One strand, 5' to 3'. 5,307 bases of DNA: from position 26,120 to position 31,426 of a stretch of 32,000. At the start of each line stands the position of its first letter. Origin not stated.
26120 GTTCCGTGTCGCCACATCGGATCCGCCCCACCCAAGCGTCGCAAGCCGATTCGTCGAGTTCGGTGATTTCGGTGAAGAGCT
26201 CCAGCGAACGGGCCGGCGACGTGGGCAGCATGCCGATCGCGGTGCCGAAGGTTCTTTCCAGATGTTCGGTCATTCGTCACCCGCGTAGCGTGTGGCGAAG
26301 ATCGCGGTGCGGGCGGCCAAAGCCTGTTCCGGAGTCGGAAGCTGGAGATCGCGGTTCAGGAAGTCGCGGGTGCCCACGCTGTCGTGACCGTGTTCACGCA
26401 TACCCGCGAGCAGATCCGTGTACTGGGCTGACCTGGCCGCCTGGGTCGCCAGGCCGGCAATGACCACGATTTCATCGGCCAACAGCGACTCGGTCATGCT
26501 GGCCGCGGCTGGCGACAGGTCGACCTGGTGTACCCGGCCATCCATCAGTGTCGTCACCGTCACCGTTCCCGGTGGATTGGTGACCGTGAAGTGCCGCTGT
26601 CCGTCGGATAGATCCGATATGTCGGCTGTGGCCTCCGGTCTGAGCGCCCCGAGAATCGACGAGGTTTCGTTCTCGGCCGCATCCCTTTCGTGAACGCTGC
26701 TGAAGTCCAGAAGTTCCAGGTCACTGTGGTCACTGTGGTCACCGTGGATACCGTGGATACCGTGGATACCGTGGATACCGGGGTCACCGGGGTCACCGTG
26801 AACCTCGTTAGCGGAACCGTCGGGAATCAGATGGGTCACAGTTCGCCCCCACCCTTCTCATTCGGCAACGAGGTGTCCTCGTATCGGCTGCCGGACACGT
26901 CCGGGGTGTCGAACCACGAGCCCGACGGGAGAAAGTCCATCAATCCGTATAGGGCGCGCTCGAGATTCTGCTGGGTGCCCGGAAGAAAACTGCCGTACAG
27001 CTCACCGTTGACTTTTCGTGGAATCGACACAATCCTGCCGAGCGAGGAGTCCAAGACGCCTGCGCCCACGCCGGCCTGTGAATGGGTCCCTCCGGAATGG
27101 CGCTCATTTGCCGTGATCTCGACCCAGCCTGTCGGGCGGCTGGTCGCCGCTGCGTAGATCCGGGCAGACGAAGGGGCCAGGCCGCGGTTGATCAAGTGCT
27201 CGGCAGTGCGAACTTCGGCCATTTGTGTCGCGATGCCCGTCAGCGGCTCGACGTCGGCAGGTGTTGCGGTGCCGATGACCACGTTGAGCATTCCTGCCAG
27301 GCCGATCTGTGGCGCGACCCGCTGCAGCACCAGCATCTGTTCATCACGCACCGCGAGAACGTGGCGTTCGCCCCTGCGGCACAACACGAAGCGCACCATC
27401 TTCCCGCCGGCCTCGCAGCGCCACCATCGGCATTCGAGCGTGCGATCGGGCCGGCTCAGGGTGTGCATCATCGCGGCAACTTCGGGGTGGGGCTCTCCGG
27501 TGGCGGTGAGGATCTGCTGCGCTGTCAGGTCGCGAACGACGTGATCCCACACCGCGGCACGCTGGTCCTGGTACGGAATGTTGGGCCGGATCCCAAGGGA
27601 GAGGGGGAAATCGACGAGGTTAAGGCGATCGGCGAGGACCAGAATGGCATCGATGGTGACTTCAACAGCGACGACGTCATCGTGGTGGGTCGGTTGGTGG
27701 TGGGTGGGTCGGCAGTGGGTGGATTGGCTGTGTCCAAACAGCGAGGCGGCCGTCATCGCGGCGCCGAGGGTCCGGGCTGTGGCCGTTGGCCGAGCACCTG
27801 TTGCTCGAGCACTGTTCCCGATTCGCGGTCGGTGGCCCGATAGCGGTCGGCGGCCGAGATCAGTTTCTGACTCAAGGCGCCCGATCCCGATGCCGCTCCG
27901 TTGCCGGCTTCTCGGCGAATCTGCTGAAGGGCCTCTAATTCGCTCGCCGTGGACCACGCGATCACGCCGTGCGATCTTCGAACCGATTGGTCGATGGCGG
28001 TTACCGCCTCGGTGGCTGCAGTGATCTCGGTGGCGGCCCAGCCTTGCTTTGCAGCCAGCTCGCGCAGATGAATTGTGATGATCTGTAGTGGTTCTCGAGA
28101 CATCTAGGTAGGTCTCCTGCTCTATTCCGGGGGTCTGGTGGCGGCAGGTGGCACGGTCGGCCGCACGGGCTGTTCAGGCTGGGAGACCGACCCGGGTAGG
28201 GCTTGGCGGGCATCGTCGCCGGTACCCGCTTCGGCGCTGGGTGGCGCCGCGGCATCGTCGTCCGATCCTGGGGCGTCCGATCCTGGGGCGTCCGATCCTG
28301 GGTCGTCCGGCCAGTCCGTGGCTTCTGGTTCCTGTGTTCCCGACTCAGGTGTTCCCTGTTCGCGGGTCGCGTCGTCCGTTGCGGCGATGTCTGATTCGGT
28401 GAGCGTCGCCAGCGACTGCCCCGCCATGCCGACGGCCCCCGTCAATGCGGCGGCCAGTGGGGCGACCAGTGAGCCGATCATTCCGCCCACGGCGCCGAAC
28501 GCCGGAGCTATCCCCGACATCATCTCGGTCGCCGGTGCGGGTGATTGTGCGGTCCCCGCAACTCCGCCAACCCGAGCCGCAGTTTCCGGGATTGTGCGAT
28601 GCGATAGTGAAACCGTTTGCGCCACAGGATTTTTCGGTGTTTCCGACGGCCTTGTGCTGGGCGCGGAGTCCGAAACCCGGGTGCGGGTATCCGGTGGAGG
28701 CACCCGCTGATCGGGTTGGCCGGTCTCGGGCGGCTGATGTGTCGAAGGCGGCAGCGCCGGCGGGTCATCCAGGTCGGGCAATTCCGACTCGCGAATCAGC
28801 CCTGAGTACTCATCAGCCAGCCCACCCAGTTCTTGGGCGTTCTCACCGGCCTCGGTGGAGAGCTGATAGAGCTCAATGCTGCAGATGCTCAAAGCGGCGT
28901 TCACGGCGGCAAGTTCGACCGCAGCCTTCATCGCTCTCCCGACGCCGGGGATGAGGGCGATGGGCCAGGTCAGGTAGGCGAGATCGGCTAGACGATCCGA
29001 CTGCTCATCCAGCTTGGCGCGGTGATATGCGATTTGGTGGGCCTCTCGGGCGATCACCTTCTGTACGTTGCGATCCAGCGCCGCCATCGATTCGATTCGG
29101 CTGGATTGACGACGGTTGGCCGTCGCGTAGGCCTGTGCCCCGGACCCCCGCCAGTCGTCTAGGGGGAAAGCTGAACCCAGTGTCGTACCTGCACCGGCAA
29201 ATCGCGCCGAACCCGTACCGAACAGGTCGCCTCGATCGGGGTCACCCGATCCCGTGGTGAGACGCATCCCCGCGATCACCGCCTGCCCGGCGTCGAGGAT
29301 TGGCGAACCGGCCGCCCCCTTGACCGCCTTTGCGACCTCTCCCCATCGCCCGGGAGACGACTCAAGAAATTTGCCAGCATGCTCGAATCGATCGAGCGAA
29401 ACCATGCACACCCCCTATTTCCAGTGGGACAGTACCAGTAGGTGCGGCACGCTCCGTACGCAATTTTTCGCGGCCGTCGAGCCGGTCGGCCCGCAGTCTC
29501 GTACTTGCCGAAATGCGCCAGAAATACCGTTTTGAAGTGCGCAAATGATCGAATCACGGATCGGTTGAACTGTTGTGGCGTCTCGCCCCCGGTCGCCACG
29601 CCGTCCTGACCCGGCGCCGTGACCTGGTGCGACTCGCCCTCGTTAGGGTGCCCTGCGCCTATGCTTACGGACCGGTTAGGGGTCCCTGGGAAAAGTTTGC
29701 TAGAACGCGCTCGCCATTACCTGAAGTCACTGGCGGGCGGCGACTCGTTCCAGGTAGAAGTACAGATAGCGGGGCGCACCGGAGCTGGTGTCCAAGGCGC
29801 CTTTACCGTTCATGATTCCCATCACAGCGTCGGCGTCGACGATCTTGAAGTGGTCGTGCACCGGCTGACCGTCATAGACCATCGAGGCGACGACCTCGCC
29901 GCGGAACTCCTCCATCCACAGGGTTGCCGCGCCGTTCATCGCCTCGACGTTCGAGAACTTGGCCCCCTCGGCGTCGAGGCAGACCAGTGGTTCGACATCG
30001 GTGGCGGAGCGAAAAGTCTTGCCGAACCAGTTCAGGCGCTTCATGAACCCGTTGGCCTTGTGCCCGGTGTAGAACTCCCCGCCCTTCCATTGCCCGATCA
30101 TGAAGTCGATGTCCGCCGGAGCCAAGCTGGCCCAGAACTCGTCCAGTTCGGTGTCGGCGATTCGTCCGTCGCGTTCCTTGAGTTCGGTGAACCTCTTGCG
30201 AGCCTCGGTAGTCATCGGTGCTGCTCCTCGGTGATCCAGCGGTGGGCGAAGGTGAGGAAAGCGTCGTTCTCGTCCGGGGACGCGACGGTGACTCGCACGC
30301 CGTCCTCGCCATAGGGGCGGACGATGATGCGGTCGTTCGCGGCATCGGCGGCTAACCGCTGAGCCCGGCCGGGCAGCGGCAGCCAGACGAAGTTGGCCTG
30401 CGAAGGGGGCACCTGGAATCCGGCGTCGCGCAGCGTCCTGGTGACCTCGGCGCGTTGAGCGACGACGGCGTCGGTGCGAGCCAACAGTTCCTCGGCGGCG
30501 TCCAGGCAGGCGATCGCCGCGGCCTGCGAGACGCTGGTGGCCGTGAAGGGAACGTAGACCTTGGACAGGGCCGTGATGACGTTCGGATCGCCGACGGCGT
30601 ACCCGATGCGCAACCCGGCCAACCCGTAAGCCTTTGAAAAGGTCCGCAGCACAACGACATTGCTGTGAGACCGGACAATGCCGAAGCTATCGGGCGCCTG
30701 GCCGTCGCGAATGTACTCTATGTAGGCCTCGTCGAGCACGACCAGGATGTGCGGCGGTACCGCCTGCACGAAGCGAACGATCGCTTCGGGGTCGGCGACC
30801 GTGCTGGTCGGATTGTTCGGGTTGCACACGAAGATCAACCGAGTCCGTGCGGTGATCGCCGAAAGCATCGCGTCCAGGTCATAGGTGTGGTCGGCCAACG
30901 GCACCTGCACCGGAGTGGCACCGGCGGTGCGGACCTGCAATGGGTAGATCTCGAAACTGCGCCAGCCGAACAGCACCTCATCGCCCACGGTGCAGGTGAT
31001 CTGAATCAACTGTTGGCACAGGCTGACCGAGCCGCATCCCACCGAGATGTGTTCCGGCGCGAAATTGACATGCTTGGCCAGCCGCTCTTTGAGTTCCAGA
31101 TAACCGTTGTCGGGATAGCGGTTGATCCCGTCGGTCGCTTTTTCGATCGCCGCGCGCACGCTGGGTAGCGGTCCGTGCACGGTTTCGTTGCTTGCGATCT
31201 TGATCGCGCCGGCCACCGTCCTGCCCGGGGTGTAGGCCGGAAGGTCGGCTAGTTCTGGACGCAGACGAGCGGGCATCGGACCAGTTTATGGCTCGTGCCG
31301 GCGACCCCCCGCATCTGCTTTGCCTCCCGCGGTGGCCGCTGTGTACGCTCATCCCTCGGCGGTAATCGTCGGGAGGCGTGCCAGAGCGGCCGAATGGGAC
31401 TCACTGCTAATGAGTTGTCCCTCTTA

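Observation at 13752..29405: ESX-1-type T7SS block (espE to eccD) that stops immediately after eccD and sits in a non-ESX neighbourhood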

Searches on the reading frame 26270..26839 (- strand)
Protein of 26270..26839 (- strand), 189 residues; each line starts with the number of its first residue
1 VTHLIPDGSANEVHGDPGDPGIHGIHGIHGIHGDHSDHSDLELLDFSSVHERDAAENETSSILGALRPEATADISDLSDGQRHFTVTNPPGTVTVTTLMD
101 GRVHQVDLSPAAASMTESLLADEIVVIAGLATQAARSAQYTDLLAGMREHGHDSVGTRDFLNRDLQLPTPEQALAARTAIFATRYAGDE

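Call 5: search_protein_families(library=pfam, proteins=[window:26270-26839:-])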
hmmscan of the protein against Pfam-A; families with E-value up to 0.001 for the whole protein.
window:26270-26839:- (189 aa): 1 family
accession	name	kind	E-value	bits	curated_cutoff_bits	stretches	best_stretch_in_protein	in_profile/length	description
PF19079.5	CFSR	-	0.00065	20.3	27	1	71-102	8-39/49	Collagen-flanked surface repeat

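Call 31: search_protein_families(library=ncbifam, proteins=[window:26270-26839:-])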
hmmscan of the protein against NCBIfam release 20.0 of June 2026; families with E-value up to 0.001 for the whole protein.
window:26270-26839:- (189 aa): 0 families
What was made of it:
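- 26270..26839 (-): espH-position gene (189 aa), with a 9-nt tandem repeat at 26714-26803. No family match (calls 5, 31).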

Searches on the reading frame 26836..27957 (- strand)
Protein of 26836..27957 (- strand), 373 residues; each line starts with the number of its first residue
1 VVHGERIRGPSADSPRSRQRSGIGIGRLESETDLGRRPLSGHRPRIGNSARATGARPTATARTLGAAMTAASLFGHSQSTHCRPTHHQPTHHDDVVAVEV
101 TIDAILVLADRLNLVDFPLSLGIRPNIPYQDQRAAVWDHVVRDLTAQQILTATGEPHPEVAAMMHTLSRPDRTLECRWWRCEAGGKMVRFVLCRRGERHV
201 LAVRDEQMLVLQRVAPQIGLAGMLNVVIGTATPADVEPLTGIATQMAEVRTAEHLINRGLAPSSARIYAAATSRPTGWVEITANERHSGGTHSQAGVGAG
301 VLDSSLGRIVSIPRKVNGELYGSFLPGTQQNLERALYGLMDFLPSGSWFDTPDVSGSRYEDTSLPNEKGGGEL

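Call 5: search_protein_families(library=pfam, proteins=[window:26836-27957:-])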
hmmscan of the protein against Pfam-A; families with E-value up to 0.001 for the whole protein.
window:26836-27957:- (373 aa): 1 family
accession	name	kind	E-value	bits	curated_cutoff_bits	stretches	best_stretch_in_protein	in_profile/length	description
PF14011.11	ESX-1_EspG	-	1.4e-49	169.3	27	1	101-336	1-243/245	EspG family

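Call 31: search_protein_families(library=ncbifam, proteins=[window:26836-27756:-])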
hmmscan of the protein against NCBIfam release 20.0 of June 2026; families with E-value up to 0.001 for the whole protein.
window:26836-27756:- (306 aa): 0 families

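Call 57: search_solved_structures(query=window:26836-27756:-, max_evalue=0.001)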
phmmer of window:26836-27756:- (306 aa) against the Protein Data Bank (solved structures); distinct sequences matched with E-value up to 0.001: 7.
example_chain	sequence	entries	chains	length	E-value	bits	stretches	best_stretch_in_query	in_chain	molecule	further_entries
5vba_A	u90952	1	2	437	4e-104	351.1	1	28-283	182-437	Lysozyme, ESX-1 secretion-associated protein EspG1 chimera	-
4w4j_A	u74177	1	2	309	5.8e-21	78.1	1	21-293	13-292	EspG3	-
4l4w_A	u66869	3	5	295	1.6e-20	76.7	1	29-293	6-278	EspG3 | ESX-3 secretion-associated protein EspG3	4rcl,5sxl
4w4i_A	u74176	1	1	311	1.3e-16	63.8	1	16-288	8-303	ESX-3 secretion-associated protein EspG3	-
5xkl_A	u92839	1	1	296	1.7e-15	60.1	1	30-288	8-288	ESX-3 secretion-associated protein EspG3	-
5dlb_A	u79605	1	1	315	8.4e-13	51.3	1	30-284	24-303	chaperone EspG3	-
6uuj_C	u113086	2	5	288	1.5e-12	50.4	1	30-283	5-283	ESX-3 secretion-associated protein EspG3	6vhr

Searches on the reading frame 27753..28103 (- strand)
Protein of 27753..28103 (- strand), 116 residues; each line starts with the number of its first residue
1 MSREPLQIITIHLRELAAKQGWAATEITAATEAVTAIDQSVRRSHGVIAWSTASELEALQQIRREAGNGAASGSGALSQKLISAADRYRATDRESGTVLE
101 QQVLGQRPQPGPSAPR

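Call 5: search_protein_families(library=pfam, proteins=[window:27753-28103:-])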
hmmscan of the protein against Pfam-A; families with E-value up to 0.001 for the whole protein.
window:27753-28103:- (116 aa): 1 family
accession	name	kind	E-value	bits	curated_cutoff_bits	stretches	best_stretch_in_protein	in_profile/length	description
PF10824.14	T7SS_ESX_EspC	-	7.9e-19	68.4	23.5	1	6-99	5-98/100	Excreted virulence factor EspC, type VII ESX diderm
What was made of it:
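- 27753..28103 (-): espF (116 aa). Pfam T7SS_ESX_EspC 68.4 bits (call 5)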

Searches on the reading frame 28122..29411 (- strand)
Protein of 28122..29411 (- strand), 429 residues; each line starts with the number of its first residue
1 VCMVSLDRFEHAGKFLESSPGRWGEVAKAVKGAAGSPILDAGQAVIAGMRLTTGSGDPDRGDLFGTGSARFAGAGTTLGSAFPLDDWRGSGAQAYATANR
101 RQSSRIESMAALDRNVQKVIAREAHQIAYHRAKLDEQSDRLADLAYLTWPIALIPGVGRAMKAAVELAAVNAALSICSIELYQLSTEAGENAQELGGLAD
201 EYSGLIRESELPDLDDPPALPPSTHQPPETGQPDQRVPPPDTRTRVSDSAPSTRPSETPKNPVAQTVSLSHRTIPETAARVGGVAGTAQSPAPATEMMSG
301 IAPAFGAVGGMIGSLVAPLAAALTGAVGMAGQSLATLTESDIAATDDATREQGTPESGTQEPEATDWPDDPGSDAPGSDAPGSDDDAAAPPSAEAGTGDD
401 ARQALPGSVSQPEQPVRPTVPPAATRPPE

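Call 5: search_protein_families(library=pfam, proteins=[window:28122-29411:-])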
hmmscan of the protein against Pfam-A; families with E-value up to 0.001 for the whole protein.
window:28122-29411:- (429 aa): 1 family
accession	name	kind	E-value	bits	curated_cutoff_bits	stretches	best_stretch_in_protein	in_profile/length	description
PF18879.6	EspA_EspE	-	1.3e-24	86.8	27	1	53-135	1-83/84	EspA/EspE family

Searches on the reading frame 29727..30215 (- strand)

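Call 50: search_protein_families(library=pfam, proteins=[window:29727-30215:-], max_evalue=0.01)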
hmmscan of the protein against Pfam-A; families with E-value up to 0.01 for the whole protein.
window:29727-30215:- (162 aa): 2 families
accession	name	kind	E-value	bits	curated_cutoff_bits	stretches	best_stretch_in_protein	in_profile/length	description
PF14231.11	GXWXG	-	1.3e-25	89.6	25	1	26-84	1-59/59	GXWXG protein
PF14232.11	DUF4334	-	1.4e-23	83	25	1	95-157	1-57/57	Domain of unknown function (DUF4334)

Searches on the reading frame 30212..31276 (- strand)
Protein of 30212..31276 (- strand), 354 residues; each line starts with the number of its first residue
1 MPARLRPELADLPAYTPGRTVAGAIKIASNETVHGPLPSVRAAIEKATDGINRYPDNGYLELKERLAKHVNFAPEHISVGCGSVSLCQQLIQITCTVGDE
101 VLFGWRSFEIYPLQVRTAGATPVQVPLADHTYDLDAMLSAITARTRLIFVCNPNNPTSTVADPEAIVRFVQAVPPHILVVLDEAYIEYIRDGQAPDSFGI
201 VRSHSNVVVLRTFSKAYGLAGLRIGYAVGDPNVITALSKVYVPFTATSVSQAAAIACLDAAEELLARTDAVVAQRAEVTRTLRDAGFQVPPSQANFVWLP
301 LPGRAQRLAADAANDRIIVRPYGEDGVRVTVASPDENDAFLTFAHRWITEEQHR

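Call 5: search_protein_families(library=pfam, proteins=[window:30212-31276:-])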
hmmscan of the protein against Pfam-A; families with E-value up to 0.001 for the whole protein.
window:30212-31276:- (354 aa): 2 families
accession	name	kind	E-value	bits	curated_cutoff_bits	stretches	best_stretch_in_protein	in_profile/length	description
PF00155.27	Aminotran_1_2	-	9.8e-55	186.6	19.7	1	25-337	4-352/361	Aminotransferase class I and II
PF01053.26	Cys_Met_Meta_PP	-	2.3e-05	23.6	27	1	73-185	67-176/381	Cys/Met metabolism PLP-dependent enzyme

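Call 23: find_encoding_contigs(protein=window:30212-31276:-, flank=10000, max_places=4)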
Protein window:30212-31276:- (354 aa): 2 contigs read that carry it; 1 place shown.
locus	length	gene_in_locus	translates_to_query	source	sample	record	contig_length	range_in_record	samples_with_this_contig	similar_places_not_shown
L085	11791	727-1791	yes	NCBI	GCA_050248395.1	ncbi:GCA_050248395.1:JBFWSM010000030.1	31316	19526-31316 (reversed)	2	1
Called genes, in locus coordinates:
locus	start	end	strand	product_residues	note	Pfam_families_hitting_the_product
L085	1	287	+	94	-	?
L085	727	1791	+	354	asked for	PF00155:Aminotran_1_2, PF01053:Cys_Met_Meta_PP (faint)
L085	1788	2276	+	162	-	PF14231:GXWXG, PF14232:DUF4334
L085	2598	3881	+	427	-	PF18879:EspA_EspE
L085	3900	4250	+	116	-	PF10824:T7SS_ESX_EspC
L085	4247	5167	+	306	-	PF14011:ESX-1_EspG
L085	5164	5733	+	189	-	-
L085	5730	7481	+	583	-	PF21545:T7SS_EccA1_N, PF01078:Mg_chelatase (faint), PF05496:RuvB_N (weak), PF00004:AAA, PF17866:AAA_lid_6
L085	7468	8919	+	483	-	PF05108:T7SS_ESX1_EccB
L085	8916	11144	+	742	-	PF01580:FtsK_SpoIIIE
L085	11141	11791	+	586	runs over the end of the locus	PF01580:FtsK_SpoIIIE, PF13191:AAA_16 (faint), PF13401:AAA_22 (faint), PF01580:FtsK_SpoIIIE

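Call 39: find_homologous_proteins(query=window:30212-31276:-, max_evalue=1e-30)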
Query window:30212-31276:- (354 aa): 7996 proteins with E <= 1e-30 among 8000 candidates; the best 120 are listed.
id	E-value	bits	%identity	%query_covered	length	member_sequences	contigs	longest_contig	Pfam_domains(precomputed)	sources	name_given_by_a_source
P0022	4.4e-233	791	100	100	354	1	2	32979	PF00155.28,PF01053.27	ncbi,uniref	ncbi:histidinol-phosphate transaminase [Mycolicibacterium sp.]|uniref:histidinol-phosphate transamin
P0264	3.5e-204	696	88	99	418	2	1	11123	PF00155.28,PF01053.27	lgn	-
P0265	5.4e-204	695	87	99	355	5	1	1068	PF00155.28,PF01053.27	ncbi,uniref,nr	ncbi:putative phenylalanine aminotransferase [Mycolicibacterium cyprinidarum]|uniref:Aromatic amino 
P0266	6.5e-203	691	87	99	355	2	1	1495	PF00155.28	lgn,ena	-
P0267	1.1e-202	691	87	99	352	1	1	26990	PF00155.28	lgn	-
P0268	3.8e-202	689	88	98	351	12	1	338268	PF00155.28,PF01053.27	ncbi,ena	-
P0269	7.7e-202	688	87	98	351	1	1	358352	PF00155.28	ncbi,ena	-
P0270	8.9e-202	688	88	98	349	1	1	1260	PF00155.28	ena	-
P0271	1.9e-201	687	87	98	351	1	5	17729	PF00155.28,PF01053.27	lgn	-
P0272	5.3e-201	685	86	98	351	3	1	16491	PF00155.28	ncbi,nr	ncbi:MAG: histidinol-phosphate transaminase [Actinomycetia bacterium]|nr:histidinol-phosphate transa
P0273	1.3e-200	684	86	100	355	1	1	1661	PF00155.28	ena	-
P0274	4.4e-200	682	85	99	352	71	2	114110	PF00155.28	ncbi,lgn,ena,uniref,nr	ncbi:histidinol-phosphate transaminase [Mycolicibacterium iranicum]|uniref:Aromatic amino acid amino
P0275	1.9e-199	680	86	99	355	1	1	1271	PF00155.28,PF01053.27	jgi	jgi:histidinol-phosphate aminotransferase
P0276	2.0e-199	680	85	99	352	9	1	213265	PF00155.28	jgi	jgi:histidinol-phosphate aminotransferase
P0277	2.1e-199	680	86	99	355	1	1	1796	PF00155.28,PF01053.27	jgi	-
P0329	2.6e-195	666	86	98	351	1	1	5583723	PF00155.28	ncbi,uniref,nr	ncbi:histidinol-phosphate aminotransferase [Mycolicibacterium chubuense NBB4]|uniref:Aromatic amino 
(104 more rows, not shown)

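Call 40: find_encoding_contigs(protein=P0329, flank=10000, max_places=1)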
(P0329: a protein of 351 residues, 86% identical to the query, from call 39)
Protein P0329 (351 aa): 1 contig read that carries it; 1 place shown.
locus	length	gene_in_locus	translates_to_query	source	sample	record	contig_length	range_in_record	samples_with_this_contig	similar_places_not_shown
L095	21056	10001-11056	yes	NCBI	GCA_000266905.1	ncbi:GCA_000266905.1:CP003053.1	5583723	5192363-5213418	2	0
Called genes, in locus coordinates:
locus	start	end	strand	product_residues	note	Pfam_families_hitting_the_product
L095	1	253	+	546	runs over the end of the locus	PF25547:WXG100_2 (weak)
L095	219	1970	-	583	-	PF00115:COX1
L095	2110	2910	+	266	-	PF09900:DUF2127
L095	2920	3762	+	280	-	-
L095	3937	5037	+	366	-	PF00196:GerE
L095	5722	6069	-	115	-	-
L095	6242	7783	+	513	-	PF00196:GerE, PF08281:Sigma70_r4_2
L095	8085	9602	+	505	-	PF02720:DUF222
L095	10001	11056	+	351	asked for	PF00155:Aminotran_1_2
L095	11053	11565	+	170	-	PF14231:GXWXG, PF14232:DUF4334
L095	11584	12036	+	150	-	-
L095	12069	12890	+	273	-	PF00378:ECH_1, PF16113:ECH_2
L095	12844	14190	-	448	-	PF00083:Sugar_tr, PF07690:MFS_1, PF00083:Sugar_tr, PF07690:MFS_1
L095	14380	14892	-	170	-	PF22381:Staph_reg_Sar_Rot (weak), PF01047:MarR, PF12802:MarR_2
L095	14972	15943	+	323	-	PF08240:ADH_N, PF00107:ADH_zinc_N, PF13602:ADH_zinc_N_2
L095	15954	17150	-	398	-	PF00266:Aminotran_5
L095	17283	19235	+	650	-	PF20176:DUF6541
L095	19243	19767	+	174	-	PF10759:BPA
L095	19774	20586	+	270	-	PF00005:ABC_tran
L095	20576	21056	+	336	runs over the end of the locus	PF13641:Glyco_tranf_2_3 (faint), PF00535:Glycos_transf_2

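Call 42: find_encoding_contigs(protein=P0268, flank=10000, max_places=2)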
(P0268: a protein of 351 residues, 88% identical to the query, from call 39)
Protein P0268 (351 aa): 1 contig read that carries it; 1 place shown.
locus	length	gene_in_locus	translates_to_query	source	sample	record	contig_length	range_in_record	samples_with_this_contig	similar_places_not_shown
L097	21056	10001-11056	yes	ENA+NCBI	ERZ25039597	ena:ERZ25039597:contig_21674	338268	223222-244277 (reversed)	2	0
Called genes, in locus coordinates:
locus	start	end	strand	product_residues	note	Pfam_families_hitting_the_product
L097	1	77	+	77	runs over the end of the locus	PF06305:LapA_dom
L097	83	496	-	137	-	PF01841:Transglut_core, PF04473:DUF553 (weak)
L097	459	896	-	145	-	-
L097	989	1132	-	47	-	-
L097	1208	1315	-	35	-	-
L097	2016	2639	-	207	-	PF00300:His_Phos_1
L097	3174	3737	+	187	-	PF15887:Peptidase_Mx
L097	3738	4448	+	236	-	PF23441:SDR (weak), PF00106:adh_short, PF13561:adh_short_C2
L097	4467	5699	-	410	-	PF14863:Alkyl_sulf_dimr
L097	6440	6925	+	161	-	-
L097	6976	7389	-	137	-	PF04237:YjbR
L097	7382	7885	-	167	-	PF00149:Metallophos (weak), PF12850:Metallophos_2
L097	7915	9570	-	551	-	PF00115:COX1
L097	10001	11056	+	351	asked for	PF00155:Aminotran_1_2, PF01053:Cys_Met_Meta_PP (faint)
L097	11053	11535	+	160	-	PF14231:GXWXG, PF14232:DUF4334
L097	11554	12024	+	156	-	-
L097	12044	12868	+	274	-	PF00378:ECH_1, PF16113:ECH_2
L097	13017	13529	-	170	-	PF01047:MarR, PF12802:MarR_2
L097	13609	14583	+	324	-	PF08240:ADH_N, PF00107:ADH_zinc_N, PF13602:ADH_zinc_N_2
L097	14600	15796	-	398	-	PF00266:Aminotran_5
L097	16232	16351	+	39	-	-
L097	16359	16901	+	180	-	PF10759:BPA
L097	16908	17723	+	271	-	PF00005:ABC_tran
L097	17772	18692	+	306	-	PF00535:Glycos_transf_2 (weak), PF13641:Glyco_tranf_2_3 (weak)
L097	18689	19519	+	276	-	PF01061:ABC2_membrane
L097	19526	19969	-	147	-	PF12900:Pyridox_ox_2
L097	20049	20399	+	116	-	PF13453:Zn_ribbon_TFIIB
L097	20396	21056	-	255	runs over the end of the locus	PF01636:APH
